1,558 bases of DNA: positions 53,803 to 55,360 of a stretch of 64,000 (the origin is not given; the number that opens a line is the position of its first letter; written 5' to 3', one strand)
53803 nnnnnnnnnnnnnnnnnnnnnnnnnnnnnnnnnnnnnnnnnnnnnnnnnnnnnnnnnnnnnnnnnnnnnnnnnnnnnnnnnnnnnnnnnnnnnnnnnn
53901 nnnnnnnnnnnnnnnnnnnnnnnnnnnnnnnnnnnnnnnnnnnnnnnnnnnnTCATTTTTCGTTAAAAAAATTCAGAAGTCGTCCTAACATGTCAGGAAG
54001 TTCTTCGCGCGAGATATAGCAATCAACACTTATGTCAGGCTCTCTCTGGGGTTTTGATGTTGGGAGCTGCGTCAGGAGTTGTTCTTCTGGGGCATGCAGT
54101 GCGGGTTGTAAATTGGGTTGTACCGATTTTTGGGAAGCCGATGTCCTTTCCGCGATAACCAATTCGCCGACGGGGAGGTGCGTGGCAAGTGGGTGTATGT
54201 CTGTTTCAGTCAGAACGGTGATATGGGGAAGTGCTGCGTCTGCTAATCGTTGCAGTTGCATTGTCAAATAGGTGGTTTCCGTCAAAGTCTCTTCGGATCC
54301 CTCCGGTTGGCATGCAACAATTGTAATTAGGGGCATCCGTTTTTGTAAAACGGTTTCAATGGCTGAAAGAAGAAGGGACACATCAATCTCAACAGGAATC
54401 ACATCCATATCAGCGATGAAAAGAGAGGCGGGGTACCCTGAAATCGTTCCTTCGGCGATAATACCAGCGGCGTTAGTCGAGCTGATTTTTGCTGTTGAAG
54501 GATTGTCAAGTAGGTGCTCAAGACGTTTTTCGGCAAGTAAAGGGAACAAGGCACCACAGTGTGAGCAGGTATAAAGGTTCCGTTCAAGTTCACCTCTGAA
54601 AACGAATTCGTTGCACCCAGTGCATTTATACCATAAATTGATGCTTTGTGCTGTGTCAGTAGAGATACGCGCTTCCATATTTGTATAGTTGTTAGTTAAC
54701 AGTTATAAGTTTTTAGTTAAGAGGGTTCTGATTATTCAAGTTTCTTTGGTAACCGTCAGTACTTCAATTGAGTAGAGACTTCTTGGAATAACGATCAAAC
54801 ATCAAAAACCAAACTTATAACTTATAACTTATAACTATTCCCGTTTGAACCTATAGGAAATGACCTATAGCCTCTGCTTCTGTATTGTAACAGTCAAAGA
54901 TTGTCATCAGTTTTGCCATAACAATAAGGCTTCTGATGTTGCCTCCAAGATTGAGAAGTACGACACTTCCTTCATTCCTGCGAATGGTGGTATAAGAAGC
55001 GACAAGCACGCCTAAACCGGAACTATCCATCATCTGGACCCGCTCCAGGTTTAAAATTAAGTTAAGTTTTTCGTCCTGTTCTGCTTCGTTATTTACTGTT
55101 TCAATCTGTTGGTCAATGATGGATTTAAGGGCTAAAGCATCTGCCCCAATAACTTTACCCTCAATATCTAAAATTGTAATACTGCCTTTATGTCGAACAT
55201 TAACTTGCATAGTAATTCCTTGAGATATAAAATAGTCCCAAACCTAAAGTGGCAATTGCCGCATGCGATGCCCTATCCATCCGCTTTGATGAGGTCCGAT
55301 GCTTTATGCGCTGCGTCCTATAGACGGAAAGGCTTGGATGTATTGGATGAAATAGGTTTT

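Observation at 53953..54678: Catalytically degenerate AccD homolog (pseudo-carboxyltransferase) translationally coupled to galK-glk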

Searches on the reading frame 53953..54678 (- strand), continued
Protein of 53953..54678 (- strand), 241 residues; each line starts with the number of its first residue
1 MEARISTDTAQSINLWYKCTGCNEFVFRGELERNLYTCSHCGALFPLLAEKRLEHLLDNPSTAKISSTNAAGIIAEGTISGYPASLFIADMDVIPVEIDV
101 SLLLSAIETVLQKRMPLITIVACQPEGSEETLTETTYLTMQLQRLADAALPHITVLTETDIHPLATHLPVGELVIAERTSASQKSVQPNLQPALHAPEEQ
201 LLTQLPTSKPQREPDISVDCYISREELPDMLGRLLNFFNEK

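Call 35: find_encoding_contigs(protein=P0344, flank=10000, max_places=3)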
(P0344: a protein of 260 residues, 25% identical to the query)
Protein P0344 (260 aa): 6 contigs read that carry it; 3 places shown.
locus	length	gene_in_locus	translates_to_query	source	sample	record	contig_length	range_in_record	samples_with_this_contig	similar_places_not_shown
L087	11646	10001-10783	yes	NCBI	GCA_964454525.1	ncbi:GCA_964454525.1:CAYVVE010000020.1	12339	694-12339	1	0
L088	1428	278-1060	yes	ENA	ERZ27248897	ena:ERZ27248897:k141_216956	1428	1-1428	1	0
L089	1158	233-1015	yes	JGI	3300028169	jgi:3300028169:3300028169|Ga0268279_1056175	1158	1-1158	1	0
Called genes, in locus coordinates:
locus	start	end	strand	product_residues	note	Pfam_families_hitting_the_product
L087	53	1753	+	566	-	PF05496:RuvB_N (weak), PF13177:DNA_pol3_delta2, PF13401:AAA_22 (weak), PF00004:AAA, PF07728:AAA_5 (weak), PF22608:DNAX_ATPase_lid, PF12169:DNA_pol3_gamma3, PF20964:DnaX_C, +1 more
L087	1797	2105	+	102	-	PF02575:YbaB_DNA_bd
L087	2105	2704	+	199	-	PF21176:RecR_HhH, PF02132:RecR_ZnF (weak), PF13662:Toprim_4, PF01751:Toprim, PF21175:RecR_C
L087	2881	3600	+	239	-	PF04389:Peptidase_M28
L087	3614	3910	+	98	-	PF11950:DUF3467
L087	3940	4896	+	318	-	PF01636:APH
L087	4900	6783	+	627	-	PF01134:GIDA, PF21680:GIDA_C_1st, PF13932:SAM_GIDA_C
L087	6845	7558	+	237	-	PF02527:GidB, PF13847:Methyltransf_31 (weak)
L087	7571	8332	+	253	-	PF00142:Fer4_NifH (weak), PF01656:CbiA, PF02374:ArsA_ATPase, PF06564:CBP_BcsQ, PF09140:MipZ (faint), PF10609:ParA, PF13614:AAA_31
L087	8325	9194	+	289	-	PF02195:ParB_N, PF17762:HTH_ParB, PF23552:ParB_C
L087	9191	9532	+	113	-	PF01740:STAS, PF13466:STAS_2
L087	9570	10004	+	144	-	PF13581:HATPase_c_2, PF02518:HATPase_c (weak)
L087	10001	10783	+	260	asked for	PF17848:Zn_ribbon_ACC (weak)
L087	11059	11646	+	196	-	?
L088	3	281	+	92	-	?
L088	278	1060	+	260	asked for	PF17848:Zn_ribbon_ACC (weak)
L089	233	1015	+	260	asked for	PF17848:Zn_ribbon_ACC (weak)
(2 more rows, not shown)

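Call 36: find_encoding_contigs(protein=P0342, flank=10000, max_places=2)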
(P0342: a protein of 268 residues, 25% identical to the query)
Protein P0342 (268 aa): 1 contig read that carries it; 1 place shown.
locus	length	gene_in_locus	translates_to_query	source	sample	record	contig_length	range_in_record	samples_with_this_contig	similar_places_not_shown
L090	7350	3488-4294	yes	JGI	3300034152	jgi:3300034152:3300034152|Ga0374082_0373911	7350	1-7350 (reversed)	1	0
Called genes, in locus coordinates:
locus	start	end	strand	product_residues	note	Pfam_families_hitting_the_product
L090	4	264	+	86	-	PF13385:Laminin_G_3 (weak)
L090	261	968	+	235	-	PF02527:GidB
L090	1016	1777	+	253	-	PF00142:Fer4_NifH (weak), PF01656:CbiA, PF02374:ArsA_ATPase (weak), PF06564:CBP_BcsQ, PF09140:MipZ, PF10609:ParA (weak), PF13614:AAA_31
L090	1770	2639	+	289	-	PF02195:ParB_N, PF17762:HTH_ParB, PF23552:ParB_C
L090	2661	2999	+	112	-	PF01740:STAS, PF13466:STAS_2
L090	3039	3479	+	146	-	PF13581:HATPase_c_2, PF02518:HATPase_c (weak)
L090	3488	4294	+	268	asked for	PF17848:Zn_ribbon_ACC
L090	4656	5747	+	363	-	PF13243:SQHop_cyclase_C (weak)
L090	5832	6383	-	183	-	PF00156:Pribosyltran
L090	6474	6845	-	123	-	-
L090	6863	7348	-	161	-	?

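Call 38: find_encoding_contigs(protein=P0274, flank=10000, max_places=2)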
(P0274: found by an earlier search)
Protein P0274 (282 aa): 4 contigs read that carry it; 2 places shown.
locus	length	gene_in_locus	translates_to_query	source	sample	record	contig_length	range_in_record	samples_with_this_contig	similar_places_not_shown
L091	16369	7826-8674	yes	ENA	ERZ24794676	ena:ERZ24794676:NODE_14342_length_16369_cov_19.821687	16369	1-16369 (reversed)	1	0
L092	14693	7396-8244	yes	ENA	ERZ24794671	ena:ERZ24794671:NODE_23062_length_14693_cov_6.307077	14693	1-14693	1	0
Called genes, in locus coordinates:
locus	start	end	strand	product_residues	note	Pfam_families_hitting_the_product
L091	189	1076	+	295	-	PF18765:Polbeta, PF20797:HepT-like_2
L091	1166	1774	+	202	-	PF02527:GidB, PF05175:MTS (weak), PF13847:Methyltransf_31 (weak)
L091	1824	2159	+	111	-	PF01740:STAS, PF13466:STAS_2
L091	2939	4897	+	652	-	PF02743:dCache_1, PF00672:HAMP, PF00989:PAS (weak), PF13188:PAS_8 (weak), PF00512:HisKA, PF02518:HATPase_c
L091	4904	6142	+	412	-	PF00072:Response_reg, PF07228:SpoIIE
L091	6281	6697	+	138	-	PF13581:HATPase_c_2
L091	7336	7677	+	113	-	PF01740:STAS, PF13466:STAS_2 (weak)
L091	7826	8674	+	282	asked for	PF17848:Zn_ribbon_ACC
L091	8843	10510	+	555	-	PF13328:HD_4, PF01966:HD (weak), PF01087:GalP_UDP_transf, PF02744:GalP_UDP_tr_C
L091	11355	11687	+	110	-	PF21814:DUF6883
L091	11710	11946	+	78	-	PF16277:DUF4926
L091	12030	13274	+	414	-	PF10509:GalKase_gal_bdg, PF00288:GHMP_kinases_N, PF08544:GHMP_kinases_C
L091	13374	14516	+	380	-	PF01261:AP_endonuc_2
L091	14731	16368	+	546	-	?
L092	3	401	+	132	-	?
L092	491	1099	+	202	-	PF02527:GidB, PF05175:MTS (weak), PF13847:Methyltransf_31 (weak)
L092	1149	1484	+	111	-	PF01740:STAS, PF13466:STAS_2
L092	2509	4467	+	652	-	PF02743:dCache_1, PF00672:HAMP, PF00989:PAS (weak), PF13188:PAS_8 (weak), PF00512:HisKA, PF02518:HATPase_c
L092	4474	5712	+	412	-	PF00072:Response_reg, PF07228:SpoIIE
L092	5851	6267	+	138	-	PF13581:HATPase_c_2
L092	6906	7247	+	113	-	PF01740:STAS, PF13466:STAS_2 (weak)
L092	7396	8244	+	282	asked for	PF17848:Zn_ribbon_ACC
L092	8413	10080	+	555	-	PF13328:HD_4, PF01966:HD (weak), PF01087:GalP_UDP_transf, PF02744:GalP_UDP_tr_C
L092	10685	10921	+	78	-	PF16277:DUF4926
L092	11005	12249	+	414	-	PF10509:GalKase_gal_bdg, PF00288:GHMP_kinases_N, PF08544:GHMP_kinases_C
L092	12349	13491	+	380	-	PF01261:AP_endonuc_2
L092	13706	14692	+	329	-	?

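Call 39: find_encoding_contigs(protein=P0131, flank=10000, max_places=2)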
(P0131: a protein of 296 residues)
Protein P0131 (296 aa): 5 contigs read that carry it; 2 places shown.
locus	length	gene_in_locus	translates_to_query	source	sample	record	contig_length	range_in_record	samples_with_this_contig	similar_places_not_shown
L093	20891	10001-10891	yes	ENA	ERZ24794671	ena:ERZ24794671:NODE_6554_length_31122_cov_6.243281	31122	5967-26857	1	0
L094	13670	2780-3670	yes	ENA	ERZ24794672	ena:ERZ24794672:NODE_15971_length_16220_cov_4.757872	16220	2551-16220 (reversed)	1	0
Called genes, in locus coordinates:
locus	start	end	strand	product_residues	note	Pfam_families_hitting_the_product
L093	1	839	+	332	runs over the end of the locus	PF01408:GFO_IDH_MocA, PF22725:GFO_IDH_MocA_C3, PF02894:GFO_IDH_MocA_C (faint)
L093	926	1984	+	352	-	PF00155:Aminotran_1_2, PF04864:Alliinase_C (weak)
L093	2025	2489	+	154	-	-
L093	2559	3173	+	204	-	PF01066:CDP-OH_P_transf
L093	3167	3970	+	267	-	PF01113:DapB_N, PF05173:DapB_C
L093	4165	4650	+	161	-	PF02527:GidB, PF13847:Methyltransf_31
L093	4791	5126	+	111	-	PF01740:STAS, PF13466:STAS_2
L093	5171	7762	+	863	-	PF02743:dCache_1, PF00672:HAMP, PF00989:PAS, PF08448:PAS_4 (weak), PF13188:PAS_8, PF13426:PAS_9 (weak), PF00512:HisKA, PF02518:HATPase_c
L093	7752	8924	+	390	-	PF00072:Response_reg, PF07228:SpoIIE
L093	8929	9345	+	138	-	PF13581:HATPase_c_2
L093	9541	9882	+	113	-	PF01740:STAS, PF13466:STAS_2 (weak)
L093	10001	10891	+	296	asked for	PF17848:Zn_ribbon_ACC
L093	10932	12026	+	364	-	PF00557:Peptidase_M24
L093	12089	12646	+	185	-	PF05685:Uma2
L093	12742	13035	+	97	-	PF02604:PhdYeFM_antitox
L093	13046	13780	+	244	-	PF02633:Creatininase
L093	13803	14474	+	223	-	PF06888:Put_Phosphatase, PF12710:HAD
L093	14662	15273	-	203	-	PF01171:ATP_bind_3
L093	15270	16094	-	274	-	PF01261:AP_endonuc_2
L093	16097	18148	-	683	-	-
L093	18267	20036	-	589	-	PF00963:Cohesin, PF18962:Por_Secre_tail (faint), PF00963:Cohesin, PF13860:FlgD_ig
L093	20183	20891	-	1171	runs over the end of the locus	PF05048:NosD (weak), PF13229:Beta_helix, PF13385:Laminin_G_3, PF00963:Cohesin, PF00404:Dockerin_1, PF00963:Cohesin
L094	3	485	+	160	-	?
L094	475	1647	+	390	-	PF00072:Response_reg, PF07228:SpoIIE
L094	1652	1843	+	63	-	-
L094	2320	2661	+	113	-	PF01740:STAS, PF13466:STAS_2 (weak)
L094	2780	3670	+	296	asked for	PF17848:Zn_ribbon_ACC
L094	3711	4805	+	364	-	PF00557:Peptidase_M24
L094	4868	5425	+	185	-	PF05685:Uma2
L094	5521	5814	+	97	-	PF02604:PhdYeFM_antitox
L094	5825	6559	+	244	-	PF02633:Creatininase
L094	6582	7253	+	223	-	PF06888:Put_Phosphatase, PF12710:HAD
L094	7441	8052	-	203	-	PF01171:ATP_bind_3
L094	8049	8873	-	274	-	PF01261:AP_endonuc_2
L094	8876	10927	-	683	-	-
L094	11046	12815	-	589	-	PF00963:Cohesin, PF18962:Por_Secre_tail (faint), PF00963:Cohesin, PF13860:FlgD_ig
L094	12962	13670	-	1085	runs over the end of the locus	?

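Call 44: fold_search(model_id=the predicted structure, library=pdb)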
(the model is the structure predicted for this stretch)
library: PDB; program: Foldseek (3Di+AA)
matches with E <= 10: 1353; with E <= 0.001: 53
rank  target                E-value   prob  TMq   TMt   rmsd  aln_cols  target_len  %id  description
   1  8uz2_H                7.3e-09  1.00  0.50  0.46  10.9       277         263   20  E. coli acetyl-CoA carboxylase, narrow helical local reconstruction, 3.18 Angstrom (released 2024-11-20)
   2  2f9i_B                1.1e-08  1.00  0.55  0.51  10.8       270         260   17  Crystal Structure of the carboxyltransferase subunit of ACC from Staphylococcus aureus (released 2006-12-05)
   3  2f9y_B                6.4e-08  1.00  0.53  0.50   9.8       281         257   19  The Crystal Structure of The Carboxyltransferase Subunit of ACC from Escherichia coli (released 2006-12-12)
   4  9a4k_A                1.4e-07  1.00  0.54  0.45  11.4       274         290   18  Integrative model of ACCD-ACCA by crosslinking MS and deep learning (released 2024-09-18)
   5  5vip_B                7.2e-06  1.00  0.45  0.48  10.4       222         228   15  Crystal structure of Pseudomonas malonate decarboxylase MdcD-MdcE hetero-dimer (released 2017-08-16)
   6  8zv0_F                8.7e-06  1.00  0.47  0.46   6.7       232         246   14  Structure of G131R-hPCC BCCP-CT Conformation (released 2025-11-19)
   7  4l6w_B                1.3e-05  1.00  0.38  0.23   5.1       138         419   16  Carboxyltransferase subunit (AccD6) of Mycobacterium tuberculosis acetyl-CoA carboxylase (released 2013-07-03)
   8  9tqc_E                1.6e-05  1.00  0.50  0.25   8.7       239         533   17  L. pneumophila 3-methylcrotonyl-CoA carboxylase holoenzyme A3B6 (released 2026-02-18)
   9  8zv1_F                1.6e-05  1.00  0.47  0.49  10.0       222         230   15  Structure of R165Q-hPCC BCCP-BC Conformation (released 2025-11-19)
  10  8zv2_F                1.8e-05  1.00  0.47  0.46   9.9       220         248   14  Structure of R165Q-hPCC BCCP-CT Conformation (released 2025-11-19)
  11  8zuz_F                2.2e-05  1.00  0.48  0.50   6.5       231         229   12  Structure of G131R-hPCC BCCP-BC Conformation (released 2025-11-19)
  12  4g2r_A                2.5e-05  1.00  0.37  0.21   5.2       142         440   16  Crystal Structure of the carboxyltransferase subunit of ACC (AccD6) in complex with inhibitor haloxyfop from Mycobacte (released 2014-02-19)
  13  6p7u_B                2.7e-05  1.00  0.43  0.27   6.3       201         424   15  CRYSTAL STRUCTURE OF THE CARBOXYLTRANSFERASE SUBUNIT OF ACC (ACCD6) IN COMPLEX WITH INHIBITOR QUIZALOFOP-P FROM MYCOBA (released 2020-06-10)
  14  4fb8_B                3.2e-05  1.00  0.32  0.20   6.0       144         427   17  Crystal Structure of apo Acyl-CoA Carboxylase (released 2014-02-19)
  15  4fb8_A                3.9e-05  1.00  0.42  0.26   9.8       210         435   17  Crystal Structure of apo Acyl-CoA Carboxylase (released 2014-02-19)
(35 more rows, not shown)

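Call 62: find_encoding_contigs(protein=P0148, flank=8000, max_places=1)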
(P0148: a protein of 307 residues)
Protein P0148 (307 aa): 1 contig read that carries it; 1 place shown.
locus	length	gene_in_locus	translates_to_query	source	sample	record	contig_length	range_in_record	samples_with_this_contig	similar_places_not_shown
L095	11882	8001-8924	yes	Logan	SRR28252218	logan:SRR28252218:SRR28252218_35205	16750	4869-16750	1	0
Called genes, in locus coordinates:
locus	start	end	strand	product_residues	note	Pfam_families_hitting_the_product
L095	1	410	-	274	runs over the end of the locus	PF13489:Methyltransf_23 (faint), PF01209:Ubie_methyltran, PF13847:Methyltransf_31, PF08241:Methyltransf_11, PF08242:Methyltransf_12, PF13649:Methyltransf_25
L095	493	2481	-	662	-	PF02310:B12-binding (weak), PF04055:Radical_SAM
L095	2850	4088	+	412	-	PF00067:p450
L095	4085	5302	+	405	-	PF00067:p450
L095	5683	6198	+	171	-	-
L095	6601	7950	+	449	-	PF03109:ABC1, PF27536:UbiB_helical (weak)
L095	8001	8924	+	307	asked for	PF17848:Zn_ribbon_ACC (weak)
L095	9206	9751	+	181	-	-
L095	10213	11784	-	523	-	PF07291:MauE, PF07681:DoxX (weak), PF00578:AhpC-TSA, PF08534:Redoxin (weak), PF13098:Thioredoxin_2, PF00578:AhpC-TSA, PF08534:Redoxin (weak), PF13098:Thioredoxin_2 (weak), +2 more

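Call 63: find_encoding_contigs(protein=P0137, flank=8000, max_places=1)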
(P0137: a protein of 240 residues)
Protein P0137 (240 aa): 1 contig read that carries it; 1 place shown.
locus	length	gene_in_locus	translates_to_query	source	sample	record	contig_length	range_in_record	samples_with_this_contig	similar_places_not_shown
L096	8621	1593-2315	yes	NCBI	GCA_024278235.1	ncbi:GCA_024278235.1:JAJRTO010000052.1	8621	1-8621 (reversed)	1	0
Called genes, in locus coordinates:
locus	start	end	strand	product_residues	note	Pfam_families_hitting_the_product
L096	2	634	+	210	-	?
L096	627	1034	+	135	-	PF13581:HATPase_c_2, PF02518:HATPase_c (faint)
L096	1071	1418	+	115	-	PF01740:STAS, PF13466:STAS_2 (weak)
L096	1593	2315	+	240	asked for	PF17848:Zn_ribbon_ACC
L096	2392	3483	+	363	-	PF00005:ABC_tran, PF02463:SMC_N (faint), PF17912:OB_MalK, PF08402:TOBE_2 (weak)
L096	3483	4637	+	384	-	PF10509:GalKase_gal_bdg, PF00288:GHMP_kinases_N, PF08544:GHMP_kinases_C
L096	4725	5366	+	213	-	-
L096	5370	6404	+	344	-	PF08450:SGL (faint), PF24684:Vgb_lyase (faint), PF25021:TEN_NHL (faint), PF01436:NHL (weak), PF17170:DUF5128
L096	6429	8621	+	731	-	?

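Call 64: list_cluster_members(proteins=[P0299, P0142, P0168, P0188, P0146, P0340, P0344, P0348, P0322, P0311])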
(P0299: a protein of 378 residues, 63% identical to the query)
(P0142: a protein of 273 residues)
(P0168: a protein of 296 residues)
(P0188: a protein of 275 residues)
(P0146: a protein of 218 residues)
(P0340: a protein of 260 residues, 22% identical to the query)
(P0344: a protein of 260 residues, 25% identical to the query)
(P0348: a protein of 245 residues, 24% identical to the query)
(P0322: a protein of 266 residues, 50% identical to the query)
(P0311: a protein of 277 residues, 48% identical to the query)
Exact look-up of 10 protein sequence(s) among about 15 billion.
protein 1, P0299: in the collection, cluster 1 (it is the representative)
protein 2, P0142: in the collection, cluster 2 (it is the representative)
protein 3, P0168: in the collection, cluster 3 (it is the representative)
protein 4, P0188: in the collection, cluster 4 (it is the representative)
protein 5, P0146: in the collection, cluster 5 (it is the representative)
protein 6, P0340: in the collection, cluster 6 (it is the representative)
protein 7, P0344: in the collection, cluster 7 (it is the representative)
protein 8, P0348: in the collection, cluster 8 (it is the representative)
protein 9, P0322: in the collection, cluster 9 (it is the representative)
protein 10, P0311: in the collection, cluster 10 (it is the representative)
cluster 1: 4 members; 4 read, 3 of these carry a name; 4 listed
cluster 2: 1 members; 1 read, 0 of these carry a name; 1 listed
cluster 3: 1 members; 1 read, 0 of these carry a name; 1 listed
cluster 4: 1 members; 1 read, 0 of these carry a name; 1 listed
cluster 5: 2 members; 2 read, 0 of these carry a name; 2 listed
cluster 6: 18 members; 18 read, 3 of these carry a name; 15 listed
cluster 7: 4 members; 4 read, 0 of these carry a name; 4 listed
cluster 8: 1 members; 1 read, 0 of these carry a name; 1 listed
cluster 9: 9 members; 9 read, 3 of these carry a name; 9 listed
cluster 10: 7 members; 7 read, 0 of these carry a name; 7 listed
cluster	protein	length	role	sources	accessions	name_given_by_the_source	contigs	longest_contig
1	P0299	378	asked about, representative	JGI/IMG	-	anti-sigma B factor antagonist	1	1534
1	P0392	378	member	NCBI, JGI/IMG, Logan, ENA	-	anti-sigma B factor antagonist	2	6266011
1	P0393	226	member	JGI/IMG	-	acetyl-CoA carboxylase beta subunit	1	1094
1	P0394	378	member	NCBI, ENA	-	-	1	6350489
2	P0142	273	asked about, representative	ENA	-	-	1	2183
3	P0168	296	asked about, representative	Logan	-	-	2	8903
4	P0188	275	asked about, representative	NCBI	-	-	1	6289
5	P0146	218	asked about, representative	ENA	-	-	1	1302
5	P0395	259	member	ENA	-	-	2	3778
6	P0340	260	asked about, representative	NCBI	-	-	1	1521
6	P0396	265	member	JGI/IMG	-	acetyl-CoA carboxylase carboxyl transferase subunit beta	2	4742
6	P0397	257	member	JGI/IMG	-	acetyl-CoA carboxylase carboxyl transferase subunit beta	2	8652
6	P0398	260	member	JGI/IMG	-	acetyl-CoA carboxylase carboxyl transferase subunit beta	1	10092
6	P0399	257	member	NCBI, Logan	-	-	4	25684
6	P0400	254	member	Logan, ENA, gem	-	-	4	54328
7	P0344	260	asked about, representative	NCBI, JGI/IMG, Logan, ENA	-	-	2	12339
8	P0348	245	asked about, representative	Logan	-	-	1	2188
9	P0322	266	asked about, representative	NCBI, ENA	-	-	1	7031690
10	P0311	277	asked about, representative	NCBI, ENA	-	-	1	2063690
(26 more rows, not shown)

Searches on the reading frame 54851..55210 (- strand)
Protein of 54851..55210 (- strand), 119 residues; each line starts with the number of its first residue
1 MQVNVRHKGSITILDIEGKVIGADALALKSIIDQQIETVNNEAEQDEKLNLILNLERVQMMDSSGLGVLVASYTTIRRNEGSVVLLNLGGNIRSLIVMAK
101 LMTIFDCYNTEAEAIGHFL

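Call 3: search_protein_families(library=pfam, proteins=[window:54851-55210:-], max_evalue=1)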
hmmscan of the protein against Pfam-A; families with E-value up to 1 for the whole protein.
window:54851-55210:- (119 aa): 3 families
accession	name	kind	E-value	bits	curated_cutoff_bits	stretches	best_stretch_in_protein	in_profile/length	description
PF01740.26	STAS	-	2.1e-17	63.2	22.6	1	3-114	2-106/106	STAS domain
PF13466.11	STAS_2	-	0.0002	21.9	29.2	1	52-97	30-75/80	STAS domain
PF07758.16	DUF1614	-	0.12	12.7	23.9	0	70-106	30-66/171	Protein of unknown function (DUF1614)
